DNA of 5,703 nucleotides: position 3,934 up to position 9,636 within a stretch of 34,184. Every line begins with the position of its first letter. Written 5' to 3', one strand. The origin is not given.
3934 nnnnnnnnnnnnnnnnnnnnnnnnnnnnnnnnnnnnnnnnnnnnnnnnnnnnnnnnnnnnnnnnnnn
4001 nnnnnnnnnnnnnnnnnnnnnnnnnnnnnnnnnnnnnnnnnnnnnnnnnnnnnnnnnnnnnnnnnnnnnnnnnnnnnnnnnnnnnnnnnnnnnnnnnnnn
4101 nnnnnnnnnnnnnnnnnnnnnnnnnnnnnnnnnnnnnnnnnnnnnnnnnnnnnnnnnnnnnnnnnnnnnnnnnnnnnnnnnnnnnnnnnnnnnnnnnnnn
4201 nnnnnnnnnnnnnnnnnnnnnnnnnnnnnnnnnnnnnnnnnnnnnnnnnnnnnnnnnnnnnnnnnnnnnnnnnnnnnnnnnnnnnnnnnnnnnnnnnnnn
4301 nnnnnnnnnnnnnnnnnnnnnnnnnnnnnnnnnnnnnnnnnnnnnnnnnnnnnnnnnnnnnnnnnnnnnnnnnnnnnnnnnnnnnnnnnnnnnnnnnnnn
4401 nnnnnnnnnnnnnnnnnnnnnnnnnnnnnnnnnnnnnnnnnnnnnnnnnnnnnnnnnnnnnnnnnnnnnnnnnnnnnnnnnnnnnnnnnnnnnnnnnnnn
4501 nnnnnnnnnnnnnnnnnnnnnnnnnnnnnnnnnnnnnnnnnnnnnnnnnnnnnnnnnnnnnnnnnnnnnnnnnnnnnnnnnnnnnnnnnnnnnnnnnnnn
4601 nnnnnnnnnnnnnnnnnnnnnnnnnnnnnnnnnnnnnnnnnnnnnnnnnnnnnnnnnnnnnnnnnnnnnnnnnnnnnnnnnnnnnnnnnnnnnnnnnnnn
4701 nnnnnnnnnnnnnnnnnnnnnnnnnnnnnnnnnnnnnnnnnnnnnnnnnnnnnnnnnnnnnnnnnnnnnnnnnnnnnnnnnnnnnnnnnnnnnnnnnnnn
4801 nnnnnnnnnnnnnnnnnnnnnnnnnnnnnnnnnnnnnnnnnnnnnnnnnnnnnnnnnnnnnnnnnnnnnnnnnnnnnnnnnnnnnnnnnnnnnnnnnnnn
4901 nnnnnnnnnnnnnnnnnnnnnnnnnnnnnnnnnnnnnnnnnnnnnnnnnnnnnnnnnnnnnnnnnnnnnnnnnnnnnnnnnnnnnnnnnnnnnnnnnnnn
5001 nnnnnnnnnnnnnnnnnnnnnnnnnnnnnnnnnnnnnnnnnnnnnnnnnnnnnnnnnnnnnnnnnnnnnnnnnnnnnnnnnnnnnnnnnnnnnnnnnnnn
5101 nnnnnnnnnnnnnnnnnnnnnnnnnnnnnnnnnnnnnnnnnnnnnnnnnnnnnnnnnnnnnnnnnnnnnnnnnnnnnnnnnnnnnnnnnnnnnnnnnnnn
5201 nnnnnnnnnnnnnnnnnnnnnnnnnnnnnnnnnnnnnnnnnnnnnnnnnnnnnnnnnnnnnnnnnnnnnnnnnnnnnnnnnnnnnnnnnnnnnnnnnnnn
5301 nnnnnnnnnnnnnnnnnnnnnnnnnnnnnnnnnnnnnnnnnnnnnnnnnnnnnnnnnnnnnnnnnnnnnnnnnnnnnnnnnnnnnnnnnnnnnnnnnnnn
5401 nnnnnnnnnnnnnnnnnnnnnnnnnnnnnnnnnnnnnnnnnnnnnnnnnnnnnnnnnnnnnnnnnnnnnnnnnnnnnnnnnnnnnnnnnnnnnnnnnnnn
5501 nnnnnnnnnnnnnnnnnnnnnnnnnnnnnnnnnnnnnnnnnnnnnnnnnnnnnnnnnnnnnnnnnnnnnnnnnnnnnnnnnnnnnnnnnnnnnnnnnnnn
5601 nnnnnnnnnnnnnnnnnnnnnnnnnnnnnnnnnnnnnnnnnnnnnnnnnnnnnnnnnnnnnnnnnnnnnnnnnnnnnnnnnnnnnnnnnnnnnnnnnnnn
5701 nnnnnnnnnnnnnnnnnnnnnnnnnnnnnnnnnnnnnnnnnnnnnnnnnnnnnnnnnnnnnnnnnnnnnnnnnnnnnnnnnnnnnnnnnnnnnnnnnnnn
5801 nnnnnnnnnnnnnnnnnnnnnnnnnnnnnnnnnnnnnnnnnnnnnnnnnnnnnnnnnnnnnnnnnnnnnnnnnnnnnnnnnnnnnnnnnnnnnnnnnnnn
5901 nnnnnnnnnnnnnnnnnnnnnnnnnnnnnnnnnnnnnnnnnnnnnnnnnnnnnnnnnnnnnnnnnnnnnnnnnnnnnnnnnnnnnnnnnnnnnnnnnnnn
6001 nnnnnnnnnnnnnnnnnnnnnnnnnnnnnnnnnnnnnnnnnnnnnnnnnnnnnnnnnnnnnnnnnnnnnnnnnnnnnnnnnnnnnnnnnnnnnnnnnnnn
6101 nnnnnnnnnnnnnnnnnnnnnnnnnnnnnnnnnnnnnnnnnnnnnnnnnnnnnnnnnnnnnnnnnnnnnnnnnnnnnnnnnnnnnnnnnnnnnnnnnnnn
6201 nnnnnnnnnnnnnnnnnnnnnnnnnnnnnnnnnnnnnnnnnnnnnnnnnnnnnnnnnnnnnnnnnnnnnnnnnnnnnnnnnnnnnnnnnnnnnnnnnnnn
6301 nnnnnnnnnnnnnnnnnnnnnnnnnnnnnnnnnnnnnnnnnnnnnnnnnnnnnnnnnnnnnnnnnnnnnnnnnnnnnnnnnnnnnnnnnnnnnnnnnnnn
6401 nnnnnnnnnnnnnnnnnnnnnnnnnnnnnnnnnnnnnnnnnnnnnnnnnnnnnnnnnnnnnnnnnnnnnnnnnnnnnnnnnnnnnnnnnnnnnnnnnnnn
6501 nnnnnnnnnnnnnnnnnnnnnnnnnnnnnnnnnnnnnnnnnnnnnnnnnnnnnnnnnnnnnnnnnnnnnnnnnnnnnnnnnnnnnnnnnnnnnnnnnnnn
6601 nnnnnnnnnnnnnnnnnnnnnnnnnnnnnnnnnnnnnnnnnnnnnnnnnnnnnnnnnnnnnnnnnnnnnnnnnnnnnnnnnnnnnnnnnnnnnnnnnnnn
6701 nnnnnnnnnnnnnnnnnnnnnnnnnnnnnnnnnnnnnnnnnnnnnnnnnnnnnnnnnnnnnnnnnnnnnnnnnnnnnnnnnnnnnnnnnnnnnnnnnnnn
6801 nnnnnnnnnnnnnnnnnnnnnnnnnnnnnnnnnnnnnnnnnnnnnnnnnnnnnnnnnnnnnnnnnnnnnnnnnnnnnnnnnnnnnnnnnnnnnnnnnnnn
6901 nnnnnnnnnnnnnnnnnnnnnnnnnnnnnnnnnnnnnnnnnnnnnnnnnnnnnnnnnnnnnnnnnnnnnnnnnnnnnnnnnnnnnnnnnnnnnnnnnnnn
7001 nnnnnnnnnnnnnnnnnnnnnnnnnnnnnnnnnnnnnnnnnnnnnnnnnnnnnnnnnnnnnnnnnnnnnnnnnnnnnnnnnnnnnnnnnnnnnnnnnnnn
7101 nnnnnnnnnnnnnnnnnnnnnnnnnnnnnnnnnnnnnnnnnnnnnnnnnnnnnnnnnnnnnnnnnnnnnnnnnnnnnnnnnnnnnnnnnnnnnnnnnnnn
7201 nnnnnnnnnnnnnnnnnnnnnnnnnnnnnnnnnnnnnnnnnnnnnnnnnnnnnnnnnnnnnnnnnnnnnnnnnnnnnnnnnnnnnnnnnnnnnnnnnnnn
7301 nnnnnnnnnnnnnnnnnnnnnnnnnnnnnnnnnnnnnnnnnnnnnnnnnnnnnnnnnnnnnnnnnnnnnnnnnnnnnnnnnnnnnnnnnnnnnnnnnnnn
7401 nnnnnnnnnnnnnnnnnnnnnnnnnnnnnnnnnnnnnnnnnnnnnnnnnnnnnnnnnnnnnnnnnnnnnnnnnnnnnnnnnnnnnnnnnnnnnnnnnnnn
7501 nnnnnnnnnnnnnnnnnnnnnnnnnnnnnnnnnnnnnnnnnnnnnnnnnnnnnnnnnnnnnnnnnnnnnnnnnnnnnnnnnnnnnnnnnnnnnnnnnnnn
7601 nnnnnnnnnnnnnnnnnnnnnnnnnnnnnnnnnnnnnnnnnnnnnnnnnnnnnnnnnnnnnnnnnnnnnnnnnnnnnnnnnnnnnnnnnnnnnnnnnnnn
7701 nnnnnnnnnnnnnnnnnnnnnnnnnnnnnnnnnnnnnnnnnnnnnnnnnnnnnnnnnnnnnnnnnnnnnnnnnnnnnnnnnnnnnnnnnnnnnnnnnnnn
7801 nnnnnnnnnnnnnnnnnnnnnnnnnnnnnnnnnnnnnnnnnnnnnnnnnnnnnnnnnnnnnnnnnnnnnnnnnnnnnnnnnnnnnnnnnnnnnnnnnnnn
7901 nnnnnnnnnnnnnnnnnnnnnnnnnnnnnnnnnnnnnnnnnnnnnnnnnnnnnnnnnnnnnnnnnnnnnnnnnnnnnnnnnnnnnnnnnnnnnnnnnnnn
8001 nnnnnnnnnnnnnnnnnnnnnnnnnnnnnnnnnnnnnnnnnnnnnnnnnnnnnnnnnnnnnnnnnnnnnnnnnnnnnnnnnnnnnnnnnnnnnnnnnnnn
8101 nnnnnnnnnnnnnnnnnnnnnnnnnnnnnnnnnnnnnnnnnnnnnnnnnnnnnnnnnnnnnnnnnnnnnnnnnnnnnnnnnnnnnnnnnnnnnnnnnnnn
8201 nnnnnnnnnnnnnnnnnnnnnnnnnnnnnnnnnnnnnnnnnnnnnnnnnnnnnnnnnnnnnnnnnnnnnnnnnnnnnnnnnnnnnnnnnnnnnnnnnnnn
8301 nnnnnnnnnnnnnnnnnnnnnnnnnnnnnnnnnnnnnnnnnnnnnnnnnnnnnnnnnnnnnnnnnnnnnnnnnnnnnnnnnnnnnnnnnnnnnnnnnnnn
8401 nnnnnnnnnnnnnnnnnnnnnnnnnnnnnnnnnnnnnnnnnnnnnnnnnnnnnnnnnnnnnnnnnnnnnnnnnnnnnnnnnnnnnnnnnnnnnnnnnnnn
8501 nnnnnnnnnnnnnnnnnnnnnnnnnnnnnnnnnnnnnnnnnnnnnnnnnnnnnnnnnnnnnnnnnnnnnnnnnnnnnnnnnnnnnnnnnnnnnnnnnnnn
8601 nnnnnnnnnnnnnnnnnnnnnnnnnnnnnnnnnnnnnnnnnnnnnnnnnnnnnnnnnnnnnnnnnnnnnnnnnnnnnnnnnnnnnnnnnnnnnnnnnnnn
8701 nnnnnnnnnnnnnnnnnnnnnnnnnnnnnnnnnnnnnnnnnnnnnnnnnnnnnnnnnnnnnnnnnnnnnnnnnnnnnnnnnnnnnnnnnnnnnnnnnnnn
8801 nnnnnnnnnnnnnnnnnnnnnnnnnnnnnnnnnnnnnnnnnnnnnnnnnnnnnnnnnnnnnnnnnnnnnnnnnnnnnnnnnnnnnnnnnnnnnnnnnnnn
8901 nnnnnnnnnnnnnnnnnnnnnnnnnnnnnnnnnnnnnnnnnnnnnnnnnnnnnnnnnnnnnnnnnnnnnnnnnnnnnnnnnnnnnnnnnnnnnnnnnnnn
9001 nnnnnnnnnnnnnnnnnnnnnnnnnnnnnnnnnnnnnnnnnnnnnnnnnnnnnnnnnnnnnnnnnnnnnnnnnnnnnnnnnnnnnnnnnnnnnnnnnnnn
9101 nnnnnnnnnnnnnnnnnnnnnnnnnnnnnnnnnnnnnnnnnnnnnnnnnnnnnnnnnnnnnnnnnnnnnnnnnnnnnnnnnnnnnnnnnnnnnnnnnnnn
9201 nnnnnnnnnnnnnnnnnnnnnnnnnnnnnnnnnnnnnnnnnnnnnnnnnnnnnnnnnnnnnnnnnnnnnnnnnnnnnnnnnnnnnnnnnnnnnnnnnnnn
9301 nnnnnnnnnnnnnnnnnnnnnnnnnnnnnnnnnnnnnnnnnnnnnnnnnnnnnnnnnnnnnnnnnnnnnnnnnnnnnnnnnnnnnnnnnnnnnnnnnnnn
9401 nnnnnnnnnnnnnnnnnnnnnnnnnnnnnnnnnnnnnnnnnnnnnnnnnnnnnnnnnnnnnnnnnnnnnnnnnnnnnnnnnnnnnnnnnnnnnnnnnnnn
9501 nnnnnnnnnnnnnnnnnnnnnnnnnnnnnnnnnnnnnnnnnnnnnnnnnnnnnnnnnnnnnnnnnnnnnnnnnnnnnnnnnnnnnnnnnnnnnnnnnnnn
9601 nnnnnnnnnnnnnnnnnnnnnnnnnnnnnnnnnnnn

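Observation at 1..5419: Compact stress-sigma island: a partner-switching circuit co-packaged with its apparent regulon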

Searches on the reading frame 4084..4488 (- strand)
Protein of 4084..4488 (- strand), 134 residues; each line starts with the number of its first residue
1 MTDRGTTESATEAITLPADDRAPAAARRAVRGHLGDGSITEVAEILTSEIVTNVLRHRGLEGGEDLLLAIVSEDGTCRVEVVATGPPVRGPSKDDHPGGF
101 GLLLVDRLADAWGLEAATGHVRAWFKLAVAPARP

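Call 4: search_protein_families(library=pfam, max_evalue=1, proteins=[window:4084-4488:-])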
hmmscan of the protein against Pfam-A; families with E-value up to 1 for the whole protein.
window:4084-4488:- (134 aa): 3 families
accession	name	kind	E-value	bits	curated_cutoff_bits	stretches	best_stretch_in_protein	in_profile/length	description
PF13581.12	HATPase_c_2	-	6.5e-07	29.9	27.4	1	22-112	7-112/127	Histidine kinase-like ATPase domain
PF02518.31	HATPase_c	-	0.0079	17.1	26.4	1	46-114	9-89/111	Histidine kinase-, DNA gyrase B-, and HSP90-like ATPase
PF25367.1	DUF7883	-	0.25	11.7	27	0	100-128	60-88/95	Domain of unknown function (DUF7883)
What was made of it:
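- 4084..4488 (-): 134-aa RsbW-like protein. It keeps the N-box (E49, N53) and a GGFGL box but has Ala where RsbW and SpoIIAB have the G1-box Asp. NCBI annotates it as 'ATP-binding protein'. Pfam HATPase_c_2 above threshold (call 4).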

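Call 51: search_solved_structures(query=A4, max_evalue=1, show_alignments=3)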
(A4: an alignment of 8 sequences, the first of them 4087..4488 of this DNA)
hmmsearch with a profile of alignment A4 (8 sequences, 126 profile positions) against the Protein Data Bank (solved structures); distinct sequences matched with E-value up to 1: 28.
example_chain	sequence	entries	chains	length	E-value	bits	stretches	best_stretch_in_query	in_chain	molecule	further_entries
3ke6_A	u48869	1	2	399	3e-07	33.4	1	5-103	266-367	Protein Rv1364c/MT1410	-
6m36_A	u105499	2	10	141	3.5e-07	33.2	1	9-92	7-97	Serine-protein kinase RsbW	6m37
4r39_A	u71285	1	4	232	0.00011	25.2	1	35-106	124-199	Blue-light-activated histidine kinase 2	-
4r3a_A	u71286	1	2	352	0.00025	24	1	35-106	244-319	Blue-light-activated histidine kinase 2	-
1tid_A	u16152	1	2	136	0.00029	23.8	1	10-82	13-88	Anti-sigma F factor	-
1th8_A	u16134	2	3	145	0.00035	23.5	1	10-82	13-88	Anti-sigma F factor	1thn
1til_A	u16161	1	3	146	0.00037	23.5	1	10-82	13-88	Anti-sigma F factor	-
1l0o_A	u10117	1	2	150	0.00039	23.4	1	10-82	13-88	Anti-sigma F factor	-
3ehg_A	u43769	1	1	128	0.0038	20.2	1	39-94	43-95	Sensor kinase (YocF protein)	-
3jz3_A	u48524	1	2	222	0.0038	20.2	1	38-107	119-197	Sensor protein qseC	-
8sbm_A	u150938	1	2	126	0.0049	19.8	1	30-79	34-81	GAF domain-containing protein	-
3zxo_A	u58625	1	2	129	0.0062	19.5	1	29-79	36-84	REDOX SENSOR HISTIDINE KINASE RESPONSE REGULATOR DEVS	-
3gie_A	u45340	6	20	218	0.0073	19.3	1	39-94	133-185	Sensor histidine kinase desK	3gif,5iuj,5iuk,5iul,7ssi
3ehf_A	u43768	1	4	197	0.0075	19.2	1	39-94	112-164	Sensor kinase (YocF protein)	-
3gig_A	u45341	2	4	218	0.0075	19.2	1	39-94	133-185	Sensor histidine kinase desK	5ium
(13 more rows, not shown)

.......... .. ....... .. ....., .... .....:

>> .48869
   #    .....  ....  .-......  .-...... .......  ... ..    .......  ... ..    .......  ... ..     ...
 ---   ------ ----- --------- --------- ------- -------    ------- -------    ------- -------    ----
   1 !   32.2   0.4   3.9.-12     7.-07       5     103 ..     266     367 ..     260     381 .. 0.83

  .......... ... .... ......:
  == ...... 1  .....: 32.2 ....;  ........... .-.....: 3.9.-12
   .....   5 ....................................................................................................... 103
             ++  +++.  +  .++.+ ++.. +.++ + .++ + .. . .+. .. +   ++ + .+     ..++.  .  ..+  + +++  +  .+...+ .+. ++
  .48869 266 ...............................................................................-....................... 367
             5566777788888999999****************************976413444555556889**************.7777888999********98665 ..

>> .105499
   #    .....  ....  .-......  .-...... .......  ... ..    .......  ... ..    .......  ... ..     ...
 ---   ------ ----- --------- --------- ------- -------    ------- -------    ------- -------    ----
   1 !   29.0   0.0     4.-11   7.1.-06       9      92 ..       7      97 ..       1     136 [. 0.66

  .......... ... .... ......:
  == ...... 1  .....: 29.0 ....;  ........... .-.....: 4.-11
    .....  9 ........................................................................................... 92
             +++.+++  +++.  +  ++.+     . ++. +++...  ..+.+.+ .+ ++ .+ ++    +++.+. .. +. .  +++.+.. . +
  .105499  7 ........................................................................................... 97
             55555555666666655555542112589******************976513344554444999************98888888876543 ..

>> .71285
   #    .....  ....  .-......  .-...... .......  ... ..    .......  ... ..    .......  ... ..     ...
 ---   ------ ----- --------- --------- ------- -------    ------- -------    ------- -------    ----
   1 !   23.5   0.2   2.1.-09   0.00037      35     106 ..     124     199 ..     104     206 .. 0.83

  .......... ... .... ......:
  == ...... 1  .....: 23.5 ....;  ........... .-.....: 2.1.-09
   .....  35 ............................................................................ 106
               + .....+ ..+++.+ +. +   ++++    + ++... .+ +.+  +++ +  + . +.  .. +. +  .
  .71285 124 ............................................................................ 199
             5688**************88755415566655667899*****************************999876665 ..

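Call 52: search_protein_families(library=ncbifam, max_evalue=0.01, proteins=[window:4087-4488:-])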
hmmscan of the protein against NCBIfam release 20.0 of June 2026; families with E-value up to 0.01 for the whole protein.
window:4087-4488:- (134 aa): 1 family
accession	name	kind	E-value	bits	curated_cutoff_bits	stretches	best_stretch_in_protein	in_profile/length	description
NF041045.1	RsbA_anti_sig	subfamily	1.3e-05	24.6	210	1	17-115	185-289/303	anti-sigma factor RsbA family regulatory protein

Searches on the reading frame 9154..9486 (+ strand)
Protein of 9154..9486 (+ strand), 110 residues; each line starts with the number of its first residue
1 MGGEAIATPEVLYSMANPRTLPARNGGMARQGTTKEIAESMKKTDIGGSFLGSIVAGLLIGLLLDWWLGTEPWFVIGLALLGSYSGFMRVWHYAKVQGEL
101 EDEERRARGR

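Call 77: search_protein_families(library=pfam, max_evalue=0.00001, proteins=[window:9154-9486:+])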
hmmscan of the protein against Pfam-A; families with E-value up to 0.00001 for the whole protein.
window:9154-9486:+ (110 aa): 1 family
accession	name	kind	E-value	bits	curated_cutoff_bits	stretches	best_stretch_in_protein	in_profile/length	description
PF09527.15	ATPase_gene1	-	1.7e-11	44.5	26.6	1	46-92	7-53/54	Putative F0F1-ATPase subunit Ca2+/Mg2+ transporter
